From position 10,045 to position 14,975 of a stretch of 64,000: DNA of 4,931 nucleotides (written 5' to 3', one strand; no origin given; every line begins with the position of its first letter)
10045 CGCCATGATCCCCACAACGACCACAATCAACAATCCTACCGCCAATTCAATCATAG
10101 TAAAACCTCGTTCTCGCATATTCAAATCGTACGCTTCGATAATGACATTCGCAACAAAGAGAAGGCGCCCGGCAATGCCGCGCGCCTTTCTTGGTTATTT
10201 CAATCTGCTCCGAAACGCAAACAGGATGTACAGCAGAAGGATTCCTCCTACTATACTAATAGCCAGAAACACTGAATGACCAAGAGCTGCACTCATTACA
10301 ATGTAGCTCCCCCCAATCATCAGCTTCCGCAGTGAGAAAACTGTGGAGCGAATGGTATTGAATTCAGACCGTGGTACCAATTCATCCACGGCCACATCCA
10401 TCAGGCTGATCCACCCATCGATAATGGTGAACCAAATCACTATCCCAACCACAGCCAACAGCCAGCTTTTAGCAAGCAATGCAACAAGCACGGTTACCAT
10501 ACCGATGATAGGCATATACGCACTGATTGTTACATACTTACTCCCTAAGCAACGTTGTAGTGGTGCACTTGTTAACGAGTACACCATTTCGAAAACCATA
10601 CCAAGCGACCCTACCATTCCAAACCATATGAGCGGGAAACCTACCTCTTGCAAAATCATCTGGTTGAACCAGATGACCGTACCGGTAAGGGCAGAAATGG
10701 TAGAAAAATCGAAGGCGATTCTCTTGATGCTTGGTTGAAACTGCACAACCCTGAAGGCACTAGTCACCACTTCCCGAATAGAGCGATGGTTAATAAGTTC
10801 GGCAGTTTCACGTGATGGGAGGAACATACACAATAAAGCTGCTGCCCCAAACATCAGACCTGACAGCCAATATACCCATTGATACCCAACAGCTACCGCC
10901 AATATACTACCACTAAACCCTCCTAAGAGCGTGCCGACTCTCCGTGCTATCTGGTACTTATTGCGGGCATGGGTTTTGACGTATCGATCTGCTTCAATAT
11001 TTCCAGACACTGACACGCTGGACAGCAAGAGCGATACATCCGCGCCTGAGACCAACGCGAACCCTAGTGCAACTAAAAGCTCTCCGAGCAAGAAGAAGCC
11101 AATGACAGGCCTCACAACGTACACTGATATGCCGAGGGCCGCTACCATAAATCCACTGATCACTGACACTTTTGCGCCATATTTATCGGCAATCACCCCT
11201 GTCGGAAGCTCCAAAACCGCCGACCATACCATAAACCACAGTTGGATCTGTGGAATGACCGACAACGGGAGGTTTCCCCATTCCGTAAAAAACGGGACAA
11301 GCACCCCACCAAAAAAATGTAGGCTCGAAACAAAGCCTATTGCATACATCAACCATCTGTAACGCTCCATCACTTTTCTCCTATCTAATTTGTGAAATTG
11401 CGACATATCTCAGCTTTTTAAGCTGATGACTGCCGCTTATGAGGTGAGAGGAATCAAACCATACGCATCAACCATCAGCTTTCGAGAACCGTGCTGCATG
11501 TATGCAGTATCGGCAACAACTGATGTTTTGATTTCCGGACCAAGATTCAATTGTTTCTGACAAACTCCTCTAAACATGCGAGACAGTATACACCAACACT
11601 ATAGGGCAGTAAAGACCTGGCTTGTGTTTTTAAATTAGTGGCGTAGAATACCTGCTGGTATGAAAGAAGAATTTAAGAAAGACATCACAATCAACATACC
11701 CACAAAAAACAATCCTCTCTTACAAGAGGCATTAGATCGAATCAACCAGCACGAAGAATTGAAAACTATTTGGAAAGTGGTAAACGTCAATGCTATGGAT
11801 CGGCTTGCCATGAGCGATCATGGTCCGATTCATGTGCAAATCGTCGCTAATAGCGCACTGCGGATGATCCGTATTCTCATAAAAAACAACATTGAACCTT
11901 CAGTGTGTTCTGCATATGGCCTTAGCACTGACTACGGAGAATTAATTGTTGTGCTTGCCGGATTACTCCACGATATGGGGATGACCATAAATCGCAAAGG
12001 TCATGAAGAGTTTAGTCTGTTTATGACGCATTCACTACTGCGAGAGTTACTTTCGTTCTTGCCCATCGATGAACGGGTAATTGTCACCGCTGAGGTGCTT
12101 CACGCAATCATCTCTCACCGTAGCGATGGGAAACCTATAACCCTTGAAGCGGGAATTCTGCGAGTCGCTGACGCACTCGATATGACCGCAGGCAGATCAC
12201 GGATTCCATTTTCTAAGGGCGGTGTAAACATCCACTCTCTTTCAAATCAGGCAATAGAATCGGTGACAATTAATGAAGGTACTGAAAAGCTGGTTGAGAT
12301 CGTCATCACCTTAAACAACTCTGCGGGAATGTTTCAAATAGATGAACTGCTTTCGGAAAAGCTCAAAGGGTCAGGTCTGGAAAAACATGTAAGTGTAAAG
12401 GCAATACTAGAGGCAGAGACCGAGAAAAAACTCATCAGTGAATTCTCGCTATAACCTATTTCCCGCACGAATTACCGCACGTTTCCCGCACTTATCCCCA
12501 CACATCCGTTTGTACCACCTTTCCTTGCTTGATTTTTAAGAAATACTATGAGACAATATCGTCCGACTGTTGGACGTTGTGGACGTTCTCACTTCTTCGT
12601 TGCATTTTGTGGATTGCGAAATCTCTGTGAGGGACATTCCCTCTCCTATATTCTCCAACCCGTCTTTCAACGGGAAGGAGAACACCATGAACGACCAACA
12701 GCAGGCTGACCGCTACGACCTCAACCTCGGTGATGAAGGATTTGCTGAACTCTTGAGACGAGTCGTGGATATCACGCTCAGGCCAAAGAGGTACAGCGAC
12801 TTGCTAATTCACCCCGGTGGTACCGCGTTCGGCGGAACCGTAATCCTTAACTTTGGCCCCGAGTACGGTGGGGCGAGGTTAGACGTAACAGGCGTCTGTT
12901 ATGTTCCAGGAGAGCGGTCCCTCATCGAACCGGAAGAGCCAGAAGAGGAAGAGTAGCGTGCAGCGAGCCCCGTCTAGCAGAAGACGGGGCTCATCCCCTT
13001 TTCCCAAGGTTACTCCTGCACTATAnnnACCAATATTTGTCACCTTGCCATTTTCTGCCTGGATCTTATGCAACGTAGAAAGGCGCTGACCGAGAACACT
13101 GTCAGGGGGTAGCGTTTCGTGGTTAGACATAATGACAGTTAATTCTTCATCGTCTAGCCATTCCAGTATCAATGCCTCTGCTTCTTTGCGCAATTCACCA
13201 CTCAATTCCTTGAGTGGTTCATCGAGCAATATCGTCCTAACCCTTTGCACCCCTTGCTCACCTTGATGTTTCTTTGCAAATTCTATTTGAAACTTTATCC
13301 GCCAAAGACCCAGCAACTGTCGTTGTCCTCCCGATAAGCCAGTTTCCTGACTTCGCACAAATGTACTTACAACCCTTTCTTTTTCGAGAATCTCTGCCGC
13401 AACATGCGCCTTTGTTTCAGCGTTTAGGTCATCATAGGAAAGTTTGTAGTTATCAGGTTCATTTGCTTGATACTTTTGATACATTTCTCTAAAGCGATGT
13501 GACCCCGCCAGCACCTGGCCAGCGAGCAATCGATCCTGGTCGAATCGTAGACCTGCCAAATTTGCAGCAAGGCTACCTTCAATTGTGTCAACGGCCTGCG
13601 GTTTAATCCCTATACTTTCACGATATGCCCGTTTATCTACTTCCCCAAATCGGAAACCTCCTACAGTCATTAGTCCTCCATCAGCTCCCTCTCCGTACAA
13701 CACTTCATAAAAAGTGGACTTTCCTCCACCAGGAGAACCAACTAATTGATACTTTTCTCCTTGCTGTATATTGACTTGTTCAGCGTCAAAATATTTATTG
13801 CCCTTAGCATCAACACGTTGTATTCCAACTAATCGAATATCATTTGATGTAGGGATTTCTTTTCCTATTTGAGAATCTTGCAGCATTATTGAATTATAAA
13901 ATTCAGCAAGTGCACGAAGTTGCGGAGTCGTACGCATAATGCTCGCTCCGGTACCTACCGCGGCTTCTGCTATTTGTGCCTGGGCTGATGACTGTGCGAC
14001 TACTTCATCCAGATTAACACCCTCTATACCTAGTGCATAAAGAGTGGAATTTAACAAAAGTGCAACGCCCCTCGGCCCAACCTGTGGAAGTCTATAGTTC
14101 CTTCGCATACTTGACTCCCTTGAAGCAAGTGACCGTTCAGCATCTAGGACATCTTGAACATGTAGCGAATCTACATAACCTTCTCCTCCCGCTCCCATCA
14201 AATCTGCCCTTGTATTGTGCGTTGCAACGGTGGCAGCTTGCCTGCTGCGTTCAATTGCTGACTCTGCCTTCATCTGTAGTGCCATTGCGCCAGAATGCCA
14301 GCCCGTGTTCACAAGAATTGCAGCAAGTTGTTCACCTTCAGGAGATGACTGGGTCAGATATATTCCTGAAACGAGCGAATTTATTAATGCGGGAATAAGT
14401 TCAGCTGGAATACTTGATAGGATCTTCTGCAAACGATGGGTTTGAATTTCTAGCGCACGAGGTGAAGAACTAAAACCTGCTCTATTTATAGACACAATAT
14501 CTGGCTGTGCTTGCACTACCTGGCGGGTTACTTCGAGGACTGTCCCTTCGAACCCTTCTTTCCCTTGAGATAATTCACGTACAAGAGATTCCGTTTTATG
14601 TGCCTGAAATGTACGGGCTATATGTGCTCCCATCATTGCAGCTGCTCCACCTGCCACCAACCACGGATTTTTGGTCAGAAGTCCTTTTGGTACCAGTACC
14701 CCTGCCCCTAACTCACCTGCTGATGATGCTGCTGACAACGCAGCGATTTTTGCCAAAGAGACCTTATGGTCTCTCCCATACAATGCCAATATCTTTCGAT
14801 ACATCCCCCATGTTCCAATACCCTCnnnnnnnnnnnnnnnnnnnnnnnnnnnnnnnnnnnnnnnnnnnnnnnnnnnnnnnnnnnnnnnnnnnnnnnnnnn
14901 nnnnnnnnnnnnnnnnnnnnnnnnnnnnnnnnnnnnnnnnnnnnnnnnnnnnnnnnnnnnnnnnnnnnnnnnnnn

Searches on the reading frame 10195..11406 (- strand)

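Call 26: search_protein_families(library=pfam, proteins=[window:10195-11406:-], max_evalue=0.001)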
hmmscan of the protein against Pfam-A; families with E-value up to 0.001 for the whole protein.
window:10195-11406:- (403 aa): 1 family
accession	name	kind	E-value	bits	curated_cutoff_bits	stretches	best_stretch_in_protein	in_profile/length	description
PF07690.21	MFS_1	-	1.5e-09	37.7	33.4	1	46-359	29-338/347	Major Facilitator Superfamily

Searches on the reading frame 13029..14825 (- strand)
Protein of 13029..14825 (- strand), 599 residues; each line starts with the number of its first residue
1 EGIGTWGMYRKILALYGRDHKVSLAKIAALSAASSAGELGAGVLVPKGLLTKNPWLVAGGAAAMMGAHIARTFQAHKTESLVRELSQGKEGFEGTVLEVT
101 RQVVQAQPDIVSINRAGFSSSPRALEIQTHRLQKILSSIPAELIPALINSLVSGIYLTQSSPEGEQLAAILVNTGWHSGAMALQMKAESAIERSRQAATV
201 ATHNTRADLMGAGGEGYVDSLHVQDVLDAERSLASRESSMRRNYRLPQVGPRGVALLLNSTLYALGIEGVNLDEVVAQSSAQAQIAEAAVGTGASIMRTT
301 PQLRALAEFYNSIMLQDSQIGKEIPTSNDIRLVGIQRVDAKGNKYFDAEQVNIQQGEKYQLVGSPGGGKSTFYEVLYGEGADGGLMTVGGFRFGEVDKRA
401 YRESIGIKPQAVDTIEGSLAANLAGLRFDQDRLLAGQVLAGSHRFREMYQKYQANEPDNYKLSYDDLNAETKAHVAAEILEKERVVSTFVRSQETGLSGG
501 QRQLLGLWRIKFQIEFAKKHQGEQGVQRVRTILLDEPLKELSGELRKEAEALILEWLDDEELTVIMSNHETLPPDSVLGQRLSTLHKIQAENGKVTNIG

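Call 72: predict_structure(alignment_id=A6)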
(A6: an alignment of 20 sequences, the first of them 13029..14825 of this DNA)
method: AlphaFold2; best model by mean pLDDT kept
length: 599 residues; sequences in the alignment: 20
mean_pLDDT: 74.4   pTM: 0.51
mean pLDDT of the five models: 74.4, 73.7, 73.5, 70.2, 68.0
residues with pLDDT >= 90: 119; 70-90: 242; 50-70: 190; < 50: 48
segments of 3 or more residues with pLDDT < 50: 88-97, 103-126, 214-216, 314-319
pLDDT, mean of each block of 10 residues (from residue 1): 65 61 72 73 75 80 75 71 55 47 43 38 48 53 60 64 59 62 67 72 70 58 80 79 58 66 67 65 65 62 59 49 84 88 88 95 88 88 84 85 93 85 88 91 83 82 86 88 76 66 92 95 91 93 89 96 91 85 92 83
secondary structure, 60 per line:
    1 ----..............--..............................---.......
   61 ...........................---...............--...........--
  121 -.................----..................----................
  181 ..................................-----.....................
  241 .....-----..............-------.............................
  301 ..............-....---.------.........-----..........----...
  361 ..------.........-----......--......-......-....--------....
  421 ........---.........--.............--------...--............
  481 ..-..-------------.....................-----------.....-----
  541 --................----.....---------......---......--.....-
elements in order: H5-18 H21-50 H54-87 H91-105 H108-118 H122-138 H143-160 H165-214 H220-245 H251-264 H272-314 H316-319 E330-338 E344-353 E358-362 H369-377 E383-388 H398-403 E405-408 H419-428 H432-440 H443-455 H469-482 H499-519 E531-535 H543-558 E563-567 H577-582 E586-591 E594-598

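Call 74: fold_search(model_id=the predicted structure, library=pdb)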
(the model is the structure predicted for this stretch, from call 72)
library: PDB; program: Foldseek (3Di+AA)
matches with E <= 10: 1280; with E <= 0.001: 1058
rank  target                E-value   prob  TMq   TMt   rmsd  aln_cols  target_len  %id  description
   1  7n59_A                8.7e-16  1.00  0.34  0.34  14.2       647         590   17  Structure of AtAtm3 in the inward-facing conformation with GSSG bound (released 2022-04-13)
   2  9g2s_B                9.1e-16  1.00  0.34  0.35  14.7       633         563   15  Cryo-EM structure of IrtAB 2xEQ, Q249R_IrtB mutant in LMNG (released 2024-12-18)
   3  8vsi_A                1.4e-15  1.00  0.34  0.35  13.9       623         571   16  Mechanistic Insights Revealed by YbtPQ in the Occluded State (released 2024-04-10)
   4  7zdb_C                1.8e-15  1.00  0.30  0.32  16.3       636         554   16  IF(heme/bound) conformation of CydDC in ADP+Pi(CydC)/ATP(CydD) bound state (Dataset-2) (released 2023-04-19)
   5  9csi                  2.0e-15  1.00  0.33  0.34  15.0       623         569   15  A. baumannii MsbA Bound to Cerastecin Compound 5 (released 2024-09-04)
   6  6v9z_A                2.2e-15  1.00  0.36  0.31  14.4       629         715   14  Cryo-EM structure of PCAT1 bound to its CtA peptide substrate (released 2020-01-22)
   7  8wcx_A                2.3e-15  1.00  0.37  0.38  14.5       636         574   15  Cryo-EM structure of MsRv1273c/72c from Mycobacterium smegmatis in the AMPPNP-bound IFasym-1 state (released 2025-03-26)
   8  9iqg_A                2.4e-15  1.00  0.32  0.33  14.6       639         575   16  Cryo-EM structure of MsRv1273c/72c from Mycobacterium smegmatis in the ATP|ADP+Vi-bound Occ (Vi) state (released 2025-05-14)
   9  7pr1_A                3.5e-15  1.00  0.34  0.35  13.4       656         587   14  Structure of CtAtm1 in the occluded conformation with ATP bound (released 2022-08-10)
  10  7pqx_A                4.0e-15  1.00  0.34  0.35  15.0       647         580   14  Structure of CtAtm1 in the inward-facing open conformation (released 2022-08-10)
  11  8dck_A                5.0e-15  1.00  0.35  0.32  13.2       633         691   16  Structure of hemolysin A secretion system HlyB/D complex, ATP-bound (released 2022-09-14)
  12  7vgf_A                5.0e-15  1.00  0.34  0.36  14.0       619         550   14  cryo-EM structure of AMP-PNP bound human ABCB7 (released 2022-02-16)
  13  9azl_A                5.2e-15  1.00  0.37  0.32  13.7       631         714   14  Cryo-EM structure of the ABC transporter PCAT1 bound with MgADP class1 (released 2024-10-30)
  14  8wcw_A                5.5e-15  1.00  0.37  0.38  13.9       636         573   15  Cryo-EM structure of MsRv1273c/72c from Mycobacterium smegmatis in the IFapo state (released 2025-03-26)
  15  8vow_B                6.3e-15  1.00  0.34  0.36  13.8       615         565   14  Cryo-EM structure of the ABC transporter PCAT1 cysteine-free core bound with MgATP and Vi (released 2024-10-30)
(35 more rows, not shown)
